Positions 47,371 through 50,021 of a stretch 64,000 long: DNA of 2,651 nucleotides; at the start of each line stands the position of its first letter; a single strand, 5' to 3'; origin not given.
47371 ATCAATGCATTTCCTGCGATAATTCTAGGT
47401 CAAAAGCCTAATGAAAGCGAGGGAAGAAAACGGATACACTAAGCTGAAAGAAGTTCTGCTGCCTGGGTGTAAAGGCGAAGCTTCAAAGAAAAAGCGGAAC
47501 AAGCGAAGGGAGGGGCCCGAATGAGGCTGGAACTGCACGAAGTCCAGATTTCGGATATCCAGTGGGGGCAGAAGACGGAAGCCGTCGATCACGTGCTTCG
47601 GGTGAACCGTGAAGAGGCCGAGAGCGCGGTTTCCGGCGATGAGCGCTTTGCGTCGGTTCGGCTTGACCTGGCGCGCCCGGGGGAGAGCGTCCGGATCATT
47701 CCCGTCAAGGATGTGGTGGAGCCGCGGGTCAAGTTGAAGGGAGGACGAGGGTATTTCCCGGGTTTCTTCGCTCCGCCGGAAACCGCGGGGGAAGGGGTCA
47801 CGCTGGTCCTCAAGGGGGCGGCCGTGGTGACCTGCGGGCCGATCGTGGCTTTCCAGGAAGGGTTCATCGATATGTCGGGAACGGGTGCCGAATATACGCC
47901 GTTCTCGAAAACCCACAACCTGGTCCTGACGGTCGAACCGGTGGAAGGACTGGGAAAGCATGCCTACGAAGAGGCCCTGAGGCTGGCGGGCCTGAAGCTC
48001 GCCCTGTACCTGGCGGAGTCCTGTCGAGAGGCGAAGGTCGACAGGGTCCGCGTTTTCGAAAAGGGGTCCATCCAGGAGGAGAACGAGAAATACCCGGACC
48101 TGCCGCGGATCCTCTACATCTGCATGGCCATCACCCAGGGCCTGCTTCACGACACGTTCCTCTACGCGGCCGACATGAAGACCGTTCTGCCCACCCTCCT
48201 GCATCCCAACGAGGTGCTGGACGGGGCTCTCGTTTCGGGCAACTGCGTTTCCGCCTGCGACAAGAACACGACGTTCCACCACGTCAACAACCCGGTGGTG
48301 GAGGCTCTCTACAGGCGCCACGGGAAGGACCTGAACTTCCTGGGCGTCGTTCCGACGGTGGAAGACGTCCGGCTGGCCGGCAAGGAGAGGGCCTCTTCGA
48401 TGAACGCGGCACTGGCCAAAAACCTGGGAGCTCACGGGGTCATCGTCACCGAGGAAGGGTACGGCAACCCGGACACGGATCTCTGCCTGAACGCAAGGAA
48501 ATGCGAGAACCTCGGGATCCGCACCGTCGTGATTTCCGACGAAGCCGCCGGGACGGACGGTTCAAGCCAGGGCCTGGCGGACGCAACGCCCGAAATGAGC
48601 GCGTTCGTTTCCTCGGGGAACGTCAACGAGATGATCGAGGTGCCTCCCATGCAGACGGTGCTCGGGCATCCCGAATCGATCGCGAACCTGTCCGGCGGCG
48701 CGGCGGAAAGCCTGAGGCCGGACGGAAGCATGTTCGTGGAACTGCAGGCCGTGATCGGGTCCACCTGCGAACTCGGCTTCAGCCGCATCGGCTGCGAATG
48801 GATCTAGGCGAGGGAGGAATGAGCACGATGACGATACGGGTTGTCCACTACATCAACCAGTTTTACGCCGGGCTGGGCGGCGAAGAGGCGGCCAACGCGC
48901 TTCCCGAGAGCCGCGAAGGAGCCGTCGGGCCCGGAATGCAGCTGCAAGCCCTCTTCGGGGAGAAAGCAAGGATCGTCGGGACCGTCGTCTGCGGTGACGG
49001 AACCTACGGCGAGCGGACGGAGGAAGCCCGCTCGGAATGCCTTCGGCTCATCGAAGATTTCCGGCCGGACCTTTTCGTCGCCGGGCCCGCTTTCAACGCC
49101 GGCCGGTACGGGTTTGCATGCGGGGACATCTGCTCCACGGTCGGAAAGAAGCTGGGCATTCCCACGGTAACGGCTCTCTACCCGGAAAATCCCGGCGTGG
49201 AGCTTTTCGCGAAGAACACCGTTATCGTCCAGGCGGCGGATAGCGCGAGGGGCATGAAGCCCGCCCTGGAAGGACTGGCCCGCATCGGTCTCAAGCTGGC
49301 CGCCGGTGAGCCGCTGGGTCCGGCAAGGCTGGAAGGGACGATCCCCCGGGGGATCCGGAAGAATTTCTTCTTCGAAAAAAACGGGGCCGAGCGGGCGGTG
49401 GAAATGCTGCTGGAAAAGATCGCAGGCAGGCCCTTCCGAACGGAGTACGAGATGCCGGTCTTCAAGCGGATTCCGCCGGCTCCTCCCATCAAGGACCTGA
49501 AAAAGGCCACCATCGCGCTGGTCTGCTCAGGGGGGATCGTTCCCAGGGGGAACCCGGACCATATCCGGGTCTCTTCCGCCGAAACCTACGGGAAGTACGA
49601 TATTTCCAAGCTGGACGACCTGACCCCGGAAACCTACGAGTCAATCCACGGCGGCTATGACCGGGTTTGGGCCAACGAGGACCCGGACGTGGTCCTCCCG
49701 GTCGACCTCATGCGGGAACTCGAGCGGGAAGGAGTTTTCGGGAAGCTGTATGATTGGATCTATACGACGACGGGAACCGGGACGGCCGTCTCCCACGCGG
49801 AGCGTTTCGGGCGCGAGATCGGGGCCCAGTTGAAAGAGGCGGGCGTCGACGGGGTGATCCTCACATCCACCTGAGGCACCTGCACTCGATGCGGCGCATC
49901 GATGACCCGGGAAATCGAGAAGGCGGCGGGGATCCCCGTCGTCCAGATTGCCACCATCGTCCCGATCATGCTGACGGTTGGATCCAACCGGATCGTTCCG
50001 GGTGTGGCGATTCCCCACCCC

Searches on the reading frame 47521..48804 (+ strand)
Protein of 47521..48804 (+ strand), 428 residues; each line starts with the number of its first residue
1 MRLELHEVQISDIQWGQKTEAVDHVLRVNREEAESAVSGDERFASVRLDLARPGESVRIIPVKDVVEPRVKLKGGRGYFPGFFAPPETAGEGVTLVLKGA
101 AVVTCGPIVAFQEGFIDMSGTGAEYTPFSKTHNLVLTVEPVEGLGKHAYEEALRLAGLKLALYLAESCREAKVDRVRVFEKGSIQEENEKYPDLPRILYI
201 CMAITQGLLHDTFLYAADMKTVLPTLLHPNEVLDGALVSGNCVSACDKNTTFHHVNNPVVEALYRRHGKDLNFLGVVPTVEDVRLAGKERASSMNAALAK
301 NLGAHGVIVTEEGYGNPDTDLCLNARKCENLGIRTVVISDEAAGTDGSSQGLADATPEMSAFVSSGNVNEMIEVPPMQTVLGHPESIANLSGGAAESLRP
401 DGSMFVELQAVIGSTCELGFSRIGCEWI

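Call 6: search_protein_families(library=pfam, proteins=[window:47521-48804:+], max_evalue=0.01)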
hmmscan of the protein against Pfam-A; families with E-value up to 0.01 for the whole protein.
window:47521-48804:+ (428 aa): 1 family
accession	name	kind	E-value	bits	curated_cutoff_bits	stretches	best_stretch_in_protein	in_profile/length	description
PF09338.16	Gly_reductase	-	9.4e-192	637.6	22.2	1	1-425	1-425/426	Glycine/sarcosine/betaine reductase component B subunits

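Call 7: search_protein_families(library=ncbifam, proteins=[window:47521-48804:+], max_evalue=0.01)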
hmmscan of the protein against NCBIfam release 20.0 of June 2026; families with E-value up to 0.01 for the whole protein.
window:47521-48804:+ (428 aa): 3 families
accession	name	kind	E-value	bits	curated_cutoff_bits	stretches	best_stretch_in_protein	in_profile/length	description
NF040793.1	sarcosine_GrdG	exception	1.3e-158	528.4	780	1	1-424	1-424/428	sarcosine reductase complex component B subunit alpha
NF053623.1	fluoroAc_FarE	equivalog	6.5e-55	186.6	675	1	2-392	4-385/419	fluoroacetate reductase subunit FarE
TIGR04480.1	D_pro_red_PrdA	equivalog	3.5e-14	52.4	700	1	223-339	395-509/587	D-proline reductase (dithiol) proprotein PrdA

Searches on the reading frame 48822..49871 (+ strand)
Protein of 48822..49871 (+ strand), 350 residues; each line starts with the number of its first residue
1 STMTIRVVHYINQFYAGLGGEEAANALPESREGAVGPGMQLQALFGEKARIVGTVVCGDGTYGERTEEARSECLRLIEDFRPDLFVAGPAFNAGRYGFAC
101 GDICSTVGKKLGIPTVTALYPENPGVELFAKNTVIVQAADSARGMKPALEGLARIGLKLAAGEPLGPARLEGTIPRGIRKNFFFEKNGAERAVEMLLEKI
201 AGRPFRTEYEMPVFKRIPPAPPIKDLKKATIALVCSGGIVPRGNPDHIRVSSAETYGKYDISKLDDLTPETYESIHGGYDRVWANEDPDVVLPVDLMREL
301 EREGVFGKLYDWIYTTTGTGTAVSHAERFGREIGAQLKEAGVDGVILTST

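Call 6: search_protein_families(library=pfam, proteins=[window:48822-49871:+], max_evalue=0.01)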
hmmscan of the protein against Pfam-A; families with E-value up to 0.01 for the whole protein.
window:48822-49871:+ (350 aa): 1 family
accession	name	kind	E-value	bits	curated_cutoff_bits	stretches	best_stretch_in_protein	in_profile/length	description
PF07355.17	GRDB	-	1.3e-157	525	22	1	5-350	2-347/347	Glycine/sarcosine/betaine reductase selenoprotein B (GRDB)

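Call 7: search_protein_families(library=ncbifam, proteins=[window:48822-49871:+], max_evalue=0.01)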
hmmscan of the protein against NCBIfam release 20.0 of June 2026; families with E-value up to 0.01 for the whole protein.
window:48822-49871:+ (350 aa): 6 families
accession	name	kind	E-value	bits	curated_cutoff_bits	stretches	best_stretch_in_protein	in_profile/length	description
NF040794.1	sarcosine_GrdF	exception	2.5e-144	481.2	800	1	4-350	3-349/435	sarcosine reductase complex component B subunit beta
TIGR01918.1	various_sel_PB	subfamily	3.8e-134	447.9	65.45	1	6-350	1-345/431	glycine/betaine/sarcosine/D-proline family reductase selenoprotein B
TIGR01917.1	gly_red_sel_B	equivalog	2.8e-126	421.9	602.2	1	6-350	1-345/431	glycine reductase complex selenoprotein B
NF040795.1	betaine_GrdH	exception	4.2e-115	385.1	775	1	7-350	2-346/435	betaine reductase selenoprotein B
NF041545.1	GrdB_like_no_Se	equivalog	3.6e-21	75.6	175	1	6-156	1-154/171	GrdB-related putative oxidoreductase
TIGR04483.1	D_pro_red_PrdB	equivalog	4.4e-14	52.5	300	1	218-349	19-146/238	D-proline reductase (dithiol) protein PrdB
